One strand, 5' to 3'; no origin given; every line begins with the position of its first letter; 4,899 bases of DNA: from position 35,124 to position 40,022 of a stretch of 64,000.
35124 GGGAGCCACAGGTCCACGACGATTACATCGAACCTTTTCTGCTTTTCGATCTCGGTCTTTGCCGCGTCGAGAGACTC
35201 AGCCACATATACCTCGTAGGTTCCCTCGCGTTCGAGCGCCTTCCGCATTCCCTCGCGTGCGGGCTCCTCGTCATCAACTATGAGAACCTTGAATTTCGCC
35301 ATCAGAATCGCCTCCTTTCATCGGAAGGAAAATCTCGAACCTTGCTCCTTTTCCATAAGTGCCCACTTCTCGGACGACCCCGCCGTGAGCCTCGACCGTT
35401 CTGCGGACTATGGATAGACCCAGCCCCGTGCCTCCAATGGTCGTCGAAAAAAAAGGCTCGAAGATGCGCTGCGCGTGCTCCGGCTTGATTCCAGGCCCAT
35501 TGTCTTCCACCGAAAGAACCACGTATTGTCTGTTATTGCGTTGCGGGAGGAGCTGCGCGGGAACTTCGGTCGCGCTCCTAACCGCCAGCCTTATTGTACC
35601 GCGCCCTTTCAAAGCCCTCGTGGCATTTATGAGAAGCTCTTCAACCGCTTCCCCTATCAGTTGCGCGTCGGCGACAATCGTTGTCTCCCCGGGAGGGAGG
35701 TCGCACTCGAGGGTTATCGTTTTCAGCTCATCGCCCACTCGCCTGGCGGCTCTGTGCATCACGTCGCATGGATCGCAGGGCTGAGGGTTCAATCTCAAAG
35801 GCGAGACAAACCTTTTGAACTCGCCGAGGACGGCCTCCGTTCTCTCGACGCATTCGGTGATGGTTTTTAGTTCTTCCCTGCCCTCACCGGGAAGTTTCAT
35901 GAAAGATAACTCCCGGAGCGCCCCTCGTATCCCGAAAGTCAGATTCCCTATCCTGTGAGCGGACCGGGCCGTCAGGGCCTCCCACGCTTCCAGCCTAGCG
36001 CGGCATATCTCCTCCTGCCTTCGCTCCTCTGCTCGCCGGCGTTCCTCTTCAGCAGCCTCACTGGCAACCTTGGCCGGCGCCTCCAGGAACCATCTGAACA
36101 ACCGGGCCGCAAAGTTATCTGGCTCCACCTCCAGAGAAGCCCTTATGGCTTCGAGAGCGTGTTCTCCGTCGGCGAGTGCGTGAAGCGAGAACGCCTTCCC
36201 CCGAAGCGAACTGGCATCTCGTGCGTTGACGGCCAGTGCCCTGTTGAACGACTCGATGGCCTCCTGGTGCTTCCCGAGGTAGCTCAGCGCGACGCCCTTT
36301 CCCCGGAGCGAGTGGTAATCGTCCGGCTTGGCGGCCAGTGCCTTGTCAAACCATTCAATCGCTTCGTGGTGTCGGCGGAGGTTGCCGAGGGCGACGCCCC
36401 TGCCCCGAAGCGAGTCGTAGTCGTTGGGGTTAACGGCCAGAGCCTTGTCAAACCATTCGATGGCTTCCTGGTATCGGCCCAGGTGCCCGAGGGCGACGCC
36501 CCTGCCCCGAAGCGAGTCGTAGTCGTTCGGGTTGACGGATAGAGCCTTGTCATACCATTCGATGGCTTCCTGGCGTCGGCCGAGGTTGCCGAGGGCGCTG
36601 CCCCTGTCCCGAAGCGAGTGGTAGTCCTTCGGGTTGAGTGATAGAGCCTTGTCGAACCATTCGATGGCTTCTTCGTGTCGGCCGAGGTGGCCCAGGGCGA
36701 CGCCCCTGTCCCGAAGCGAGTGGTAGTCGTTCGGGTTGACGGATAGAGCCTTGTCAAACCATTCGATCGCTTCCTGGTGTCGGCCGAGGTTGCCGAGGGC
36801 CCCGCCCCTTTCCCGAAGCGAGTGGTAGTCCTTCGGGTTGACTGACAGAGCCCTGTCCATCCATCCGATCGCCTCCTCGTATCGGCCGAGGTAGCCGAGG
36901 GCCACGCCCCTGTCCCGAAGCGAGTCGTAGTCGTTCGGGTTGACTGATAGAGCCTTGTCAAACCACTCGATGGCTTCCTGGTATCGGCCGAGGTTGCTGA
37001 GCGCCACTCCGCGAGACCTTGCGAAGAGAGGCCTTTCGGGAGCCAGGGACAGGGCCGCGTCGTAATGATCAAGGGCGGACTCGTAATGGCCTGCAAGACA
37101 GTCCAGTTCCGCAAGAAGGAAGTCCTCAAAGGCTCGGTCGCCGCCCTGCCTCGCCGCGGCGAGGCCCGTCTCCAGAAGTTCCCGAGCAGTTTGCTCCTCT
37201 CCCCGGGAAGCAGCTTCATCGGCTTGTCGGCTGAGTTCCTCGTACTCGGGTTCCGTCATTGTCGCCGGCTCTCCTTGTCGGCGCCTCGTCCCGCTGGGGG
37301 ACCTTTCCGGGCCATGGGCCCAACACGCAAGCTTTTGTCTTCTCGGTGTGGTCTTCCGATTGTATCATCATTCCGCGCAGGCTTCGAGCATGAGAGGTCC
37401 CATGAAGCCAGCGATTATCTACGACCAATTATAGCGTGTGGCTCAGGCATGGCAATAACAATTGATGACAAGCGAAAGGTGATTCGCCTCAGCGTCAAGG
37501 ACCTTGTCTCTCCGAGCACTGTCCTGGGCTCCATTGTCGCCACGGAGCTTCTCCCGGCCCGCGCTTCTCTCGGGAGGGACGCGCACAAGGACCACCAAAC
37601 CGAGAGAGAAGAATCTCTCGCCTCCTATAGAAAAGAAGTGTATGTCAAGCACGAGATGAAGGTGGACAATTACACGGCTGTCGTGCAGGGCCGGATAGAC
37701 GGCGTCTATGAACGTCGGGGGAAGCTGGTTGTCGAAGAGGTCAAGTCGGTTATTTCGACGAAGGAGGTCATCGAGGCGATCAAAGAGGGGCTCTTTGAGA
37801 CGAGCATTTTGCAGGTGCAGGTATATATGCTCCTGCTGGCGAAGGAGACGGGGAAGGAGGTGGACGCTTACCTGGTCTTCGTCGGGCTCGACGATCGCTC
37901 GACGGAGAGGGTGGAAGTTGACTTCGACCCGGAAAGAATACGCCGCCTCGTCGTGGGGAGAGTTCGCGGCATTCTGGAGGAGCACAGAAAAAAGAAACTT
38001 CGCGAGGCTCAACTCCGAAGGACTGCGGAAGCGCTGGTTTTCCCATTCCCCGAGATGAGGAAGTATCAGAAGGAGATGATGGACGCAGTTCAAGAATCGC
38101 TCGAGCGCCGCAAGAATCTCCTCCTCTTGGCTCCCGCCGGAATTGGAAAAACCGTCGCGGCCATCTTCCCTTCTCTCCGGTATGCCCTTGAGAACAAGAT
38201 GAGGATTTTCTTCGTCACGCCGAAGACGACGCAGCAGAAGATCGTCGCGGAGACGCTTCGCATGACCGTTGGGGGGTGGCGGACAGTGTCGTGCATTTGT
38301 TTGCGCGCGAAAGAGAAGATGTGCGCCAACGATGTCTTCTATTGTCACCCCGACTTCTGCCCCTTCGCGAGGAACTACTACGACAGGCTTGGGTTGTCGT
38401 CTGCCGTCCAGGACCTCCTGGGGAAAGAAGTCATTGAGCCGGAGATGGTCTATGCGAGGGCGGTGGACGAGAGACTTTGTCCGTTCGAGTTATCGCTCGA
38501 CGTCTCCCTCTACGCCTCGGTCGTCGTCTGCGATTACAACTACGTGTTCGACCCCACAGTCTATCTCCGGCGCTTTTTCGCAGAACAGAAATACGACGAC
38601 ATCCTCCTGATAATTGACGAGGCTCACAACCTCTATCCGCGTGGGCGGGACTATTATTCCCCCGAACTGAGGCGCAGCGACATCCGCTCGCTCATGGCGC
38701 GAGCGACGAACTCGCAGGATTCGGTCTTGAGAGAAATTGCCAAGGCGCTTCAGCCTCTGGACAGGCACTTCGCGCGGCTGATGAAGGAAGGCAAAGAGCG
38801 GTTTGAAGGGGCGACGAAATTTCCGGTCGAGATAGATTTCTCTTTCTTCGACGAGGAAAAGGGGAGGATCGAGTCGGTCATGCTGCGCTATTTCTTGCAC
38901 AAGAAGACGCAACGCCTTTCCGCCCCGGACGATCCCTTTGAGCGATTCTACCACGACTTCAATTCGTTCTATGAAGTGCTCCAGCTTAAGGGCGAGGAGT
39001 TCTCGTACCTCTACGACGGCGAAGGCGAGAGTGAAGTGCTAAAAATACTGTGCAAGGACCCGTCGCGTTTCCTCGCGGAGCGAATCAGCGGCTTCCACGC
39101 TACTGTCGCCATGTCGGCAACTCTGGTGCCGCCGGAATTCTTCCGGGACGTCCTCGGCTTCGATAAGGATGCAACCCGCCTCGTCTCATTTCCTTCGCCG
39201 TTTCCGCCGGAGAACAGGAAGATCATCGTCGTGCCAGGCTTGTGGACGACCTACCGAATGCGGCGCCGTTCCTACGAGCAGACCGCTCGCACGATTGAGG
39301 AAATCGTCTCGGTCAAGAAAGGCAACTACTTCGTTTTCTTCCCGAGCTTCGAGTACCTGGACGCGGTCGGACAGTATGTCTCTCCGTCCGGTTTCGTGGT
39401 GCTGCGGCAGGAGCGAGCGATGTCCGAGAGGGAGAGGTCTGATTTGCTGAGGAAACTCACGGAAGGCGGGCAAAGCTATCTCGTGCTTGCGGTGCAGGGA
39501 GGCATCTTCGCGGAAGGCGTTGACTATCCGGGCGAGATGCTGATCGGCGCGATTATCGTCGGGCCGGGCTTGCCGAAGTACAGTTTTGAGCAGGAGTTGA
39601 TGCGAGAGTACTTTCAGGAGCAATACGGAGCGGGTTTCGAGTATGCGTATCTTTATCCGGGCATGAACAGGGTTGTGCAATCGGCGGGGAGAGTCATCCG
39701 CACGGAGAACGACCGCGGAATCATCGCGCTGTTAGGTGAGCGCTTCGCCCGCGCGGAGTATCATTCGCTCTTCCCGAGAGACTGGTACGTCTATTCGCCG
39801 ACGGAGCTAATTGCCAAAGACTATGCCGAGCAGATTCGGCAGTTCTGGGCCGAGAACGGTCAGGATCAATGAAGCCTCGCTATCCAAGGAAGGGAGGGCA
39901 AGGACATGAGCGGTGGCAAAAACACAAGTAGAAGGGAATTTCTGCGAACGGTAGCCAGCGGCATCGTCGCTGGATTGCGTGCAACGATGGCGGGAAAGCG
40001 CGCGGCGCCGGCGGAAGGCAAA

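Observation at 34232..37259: Candidate new system: soluble TPR histidine kinase -> receiver-DUF5678 -> retropepsin-like protease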

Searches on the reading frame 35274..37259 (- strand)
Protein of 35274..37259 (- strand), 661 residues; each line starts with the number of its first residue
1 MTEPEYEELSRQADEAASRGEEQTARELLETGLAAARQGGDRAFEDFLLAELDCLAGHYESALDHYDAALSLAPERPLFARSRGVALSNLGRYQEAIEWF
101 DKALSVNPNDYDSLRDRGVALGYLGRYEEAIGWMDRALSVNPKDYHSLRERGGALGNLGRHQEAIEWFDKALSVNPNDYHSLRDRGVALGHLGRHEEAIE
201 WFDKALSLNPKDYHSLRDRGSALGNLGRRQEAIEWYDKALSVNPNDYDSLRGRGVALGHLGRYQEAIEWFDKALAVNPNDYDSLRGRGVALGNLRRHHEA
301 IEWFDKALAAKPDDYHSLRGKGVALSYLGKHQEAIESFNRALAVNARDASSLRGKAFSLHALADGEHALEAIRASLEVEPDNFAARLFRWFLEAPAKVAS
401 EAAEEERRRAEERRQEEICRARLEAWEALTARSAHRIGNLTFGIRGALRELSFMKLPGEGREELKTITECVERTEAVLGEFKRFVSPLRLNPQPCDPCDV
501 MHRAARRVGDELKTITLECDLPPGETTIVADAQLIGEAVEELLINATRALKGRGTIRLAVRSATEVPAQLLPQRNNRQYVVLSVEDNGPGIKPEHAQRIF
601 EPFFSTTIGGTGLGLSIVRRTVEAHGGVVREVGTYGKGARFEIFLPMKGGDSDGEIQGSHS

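Call 3: search_protein_families(library=pfam, proteins=[window:35274-37259:-], max_evalue=1)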
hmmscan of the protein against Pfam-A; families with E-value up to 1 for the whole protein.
window:35274-37259:- (661 aa): 47 families (the best 25 are shown)
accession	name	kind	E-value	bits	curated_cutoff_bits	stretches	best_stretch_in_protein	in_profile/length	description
PF00515.34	TPR_1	-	6.9e-73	238.2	27.8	9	248-280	2-34/34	Tetratricopeptide repeat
PF07719.23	TPR_2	-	1.9e-64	209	27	9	249-280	3-34/34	Tetratricopeptide repeat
PF13181.12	TPR_8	-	1.8e-52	171.5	25.7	8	83-110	7-34/34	Tetratricopeptide repeat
PF13431.12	TPR_17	-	5e-45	148.5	24.4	8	236-268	2-34/34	Tetratricopeptide repeat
PF13432.12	TPR_16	-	4.8e-43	145.6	32.7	6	218-278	2-62/65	Tetratricopeptide repeat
PF13414.12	TPR_11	-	5.4e-43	144.9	26.8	8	260-292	7-39/42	TPR repeat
PF13424.12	TPR_12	-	1e-35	122.2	30.1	6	148-208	6-74/77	Tetratricopeptide repeat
PF13428.12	TPR_14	-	2.7e-33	111.4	23.5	8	251-285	5-39/44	Tetratricopeptide repeat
PF14559.12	TPR_19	-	6.8e-33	113.3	25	7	261-321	5-67/68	Tetratricopeptide repeat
PF13371.12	TPR_9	-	5.1e-31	107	35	9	57-110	9-62/73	Tetratricopeptide repeat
PF13176.12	TPR_7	-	9.3e-25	85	27.9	2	85-109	7-33/36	Tetratricopeptide repeat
PF13374.12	TPR_10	-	2e-23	82.1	27.5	7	84-106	9-31/42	Tetratricopeptide repeat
PF02518.31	HATPase_c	-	3.8e-22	79.3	26.4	1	531-648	2-110/111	Histidine kinase-, DNA gyrase B-, and HSP90-like ATPase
PF01239.28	PPTA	-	6.4e-20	70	29.5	3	196-214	2-20/32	Protein prenyltransferase alpha subunit repeat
PF12895.13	ANAPC3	-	7.9e-17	61.8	27.2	7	261-340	3-81/82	Anaphase-promoting complex, cyclosome, subunit 3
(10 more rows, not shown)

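Call 4: search_protein_families(library=ncbifam, proteins=[window:35274-37259:-], max_evalue=1)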
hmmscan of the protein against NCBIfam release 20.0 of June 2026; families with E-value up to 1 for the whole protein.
window:35274-37259:- (661 aa): 111 families (the best 25 are shown)
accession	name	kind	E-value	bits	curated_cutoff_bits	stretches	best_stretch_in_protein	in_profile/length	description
NF040959.1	MamA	equivalog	3.6e-57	193.1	200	3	216-379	40-203/204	magnetosome protein MamA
TIGR02917.1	PEP_TPR_lipo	equivalog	6.9e-36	123.5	312.2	3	192-431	478-716/899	XrtA/PEP-CTERM system TPR-repeat protein PrsT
NF008468.0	PRK11360.1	equivalog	3.4e-33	114.9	646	1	412-651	381-612/616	two-component system sensor histidine kinase AtoS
NF010411.0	PRK13837.1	equivalog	3.7e-33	114.5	647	1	319-648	342-676/828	two-component system VirA-like sensor kinase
TIGR02521.1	type_IV_pilW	equivalog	4.7e-30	104.9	154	3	227-354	45-174/234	type IV pilus biogenesis/stability protein PilW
NF007688.0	PRK10364.1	equivalog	2.2e-28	99.2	479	1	408-649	221-453/460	two-component system sensor histidine kinase ZraS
NF008391.2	PRK11189.1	equivalog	1.8e-23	83.5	250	5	218-314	70-166/297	lipoprotein NlpI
NF047558.1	TPR_END_plus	domain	1.8e-20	72.6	32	2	189-213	9-32/56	TPR end-of-group domain-containing protein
NF046020.1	HisKinCckABruc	equivalog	3.4e-20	71.5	1000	1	528-647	584-707/868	cell cycle histidine kinase CckA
TIGR02552.1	LcrH_SycD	equivalog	3.9e-20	71.9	104.8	5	240-351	11-124/136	SycD/LcrH family type III secretion system chaperone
NF046044.1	PnpS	equivalog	1.7e-19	70.1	400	1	512-646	264-390/390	two-component system histidine kinase PnpS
NF008293.1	PRK11073.1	equivalog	1.9e-19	70.1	240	1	414-648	118-348/349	nitrogen regulation protein NR(II)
NF046026.1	HisKinCckACaul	equivalog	2.5e-19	68.9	1000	1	515-648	393-533/678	cell cycle histidine kinase CckA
NF033762.1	social_mot_Tgl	equivalog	3.7e-19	69.1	225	3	258-381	42-168/252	social motility TPR repeat lipoprotein Tgl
NF002725.1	PRK02603.1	equivalog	1.9e-18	67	143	6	56-135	48-130/173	photosystem I assembly protein Ycf3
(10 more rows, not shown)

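Call 46: search_protein_families(library=padloc, proteins=[window:35274-37259:-], max_evalue=0.1)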
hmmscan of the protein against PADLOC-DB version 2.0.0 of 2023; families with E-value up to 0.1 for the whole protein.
window:35274-37259:- (661 aa): 3 families
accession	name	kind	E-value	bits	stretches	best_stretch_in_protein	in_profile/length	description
PDLC01169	TPR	-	4.7e-15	53.6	2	306-429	140-245/252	TPR repeats containing protein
PDLC01172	TPR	-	5.7e-09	33.3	0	289-318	92-121/448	TPR repeats containing protein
PDLC02907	TPR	-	8.1e-06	22.6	0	288-338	621-671/864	-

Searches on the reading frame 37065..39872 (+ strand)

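Call 3: search_protein_families(library=pfam, proteins=[window:37065-39872:+], max_evalue=1)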
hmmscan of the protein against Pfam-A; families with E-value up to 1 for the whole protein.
window:37065-39872:+ (935 aa): 13 families
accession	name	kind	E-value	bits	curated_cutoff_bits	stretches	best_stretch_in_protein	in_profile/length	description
PF13307.12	Helicase_C_2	-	9e-38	130.4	25.3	1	744-907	1-167/170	Helicase C-terminal domain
PF06733.21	DEAD_2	-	2.7e-11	43.8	21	1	411-539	41-171/172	DEAD_2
PF04851.21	ResIII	-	1.4e-08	35.2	22.5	1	330-392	3-67/164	Type III restriction enzyme, res subunit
PF06777.17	HBB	-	3.9e-08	33.6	30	1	639-726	102-184/190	Helical and beta-bridge domain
PF00270.35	DEAD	-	2.7e-06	27.6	26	1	333-399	2-66/167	DEAD/DEAH box helicase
PF12705.13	PDDEXK_1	-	4.8e-06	27.1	22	1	182-313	101-214/247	PD-(D/E)XK nuclease superfamily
PF01930.23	Cas_Cas4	-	0.00032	21.3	22.7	1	168-311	32-142/160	Domain of unknown function DUF83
PF25199.1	nSTAND_NTPase5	-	0.016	15.5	34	1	330-396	24-89/145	Novel STAND NTPase 5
PF03237.21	Terminase_6N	-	0.016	15.3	22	1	354-392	2-41/215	Terminase large subunit, T4likevirus-type, N-terminal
PF01695.23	IstB_IS21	-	0.045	13.7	24.1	1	344-386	87-128/238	IstB-like ATP binding protein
PF13401.12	AAA_22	-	0.081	13.7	27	0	510-526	82-97/130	AAA domain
PF13245.12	AAA_19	-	0.099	13.3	25.1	1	341-523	4-102/134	AAA domain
PF20720.3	nSTAND3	-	0.11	12.6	27.2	1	337-375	5-43/155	Novel STAND NTPase 3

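Call 46: search_protein_families(library=padloc, proteins=[window:37065-39872:+], max_evalue=0.1)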
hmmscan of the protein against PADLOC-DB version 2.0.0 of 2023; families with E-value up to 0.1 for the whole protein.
window:37065-39872:+ (935 aa): 21 families
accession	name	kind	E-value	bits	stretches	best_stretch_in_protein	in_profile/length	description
PDLC01439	typeIV_DinG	-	2.5e-116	387.6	1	325-908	11-556/575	CAS-IV-A; associated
PDLC01729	typeIV_DinG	-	6.4e-08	29.8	2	866-901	589-624/666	Csf4_0_IVA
PDLC00943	Cas4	-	1.4e-07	29.7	1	168-287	33-137/180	CRISPR-associated protein Cas4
PDLC01250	Cas4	-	2.8e-06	25.7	1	170-294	34-133/168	"CAS-I,CAS-II,CAS-III,CAS-IV,CAS-V,CAS-VI; acquisition_associated"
PDLC01761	Cas3b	-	0.00015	18.6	1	335-407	216-286/705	-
PDLC01765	Cas3c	-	0.00028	17.9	1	316-389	149-224/612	-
PDLC04986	PDC-S28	-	0.00033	17.1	0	328-390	32-93/831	-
PDLC01730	typeIV_DinG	-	0.00038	16.9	0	315-387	110-177/802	Csf4_1_IVA1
PDLC00944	Cas4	-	0.00049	18.3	1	170-296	35-143/177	Cas4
PDLC01710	Cas3a1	-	0.00089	15.8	1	327-389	192-261/745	Cas3_1_CAS-I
PDLC02707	PbeA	-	0.0012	15.5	0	316-387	238-307/672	PbeA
PDLC02083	Cas4_II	-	0.0021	16.5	1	170-291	36-146/186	-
PDLC02503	BrxHI|BrxHII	-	0.003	13.9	1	328-379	22-69/698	BrxHI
PDLC01766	Cas3c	-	0.0054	12.9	1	315-400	511-598/1009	-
PDLC03960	SngC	-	0.008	13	1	328-386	22-80/720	-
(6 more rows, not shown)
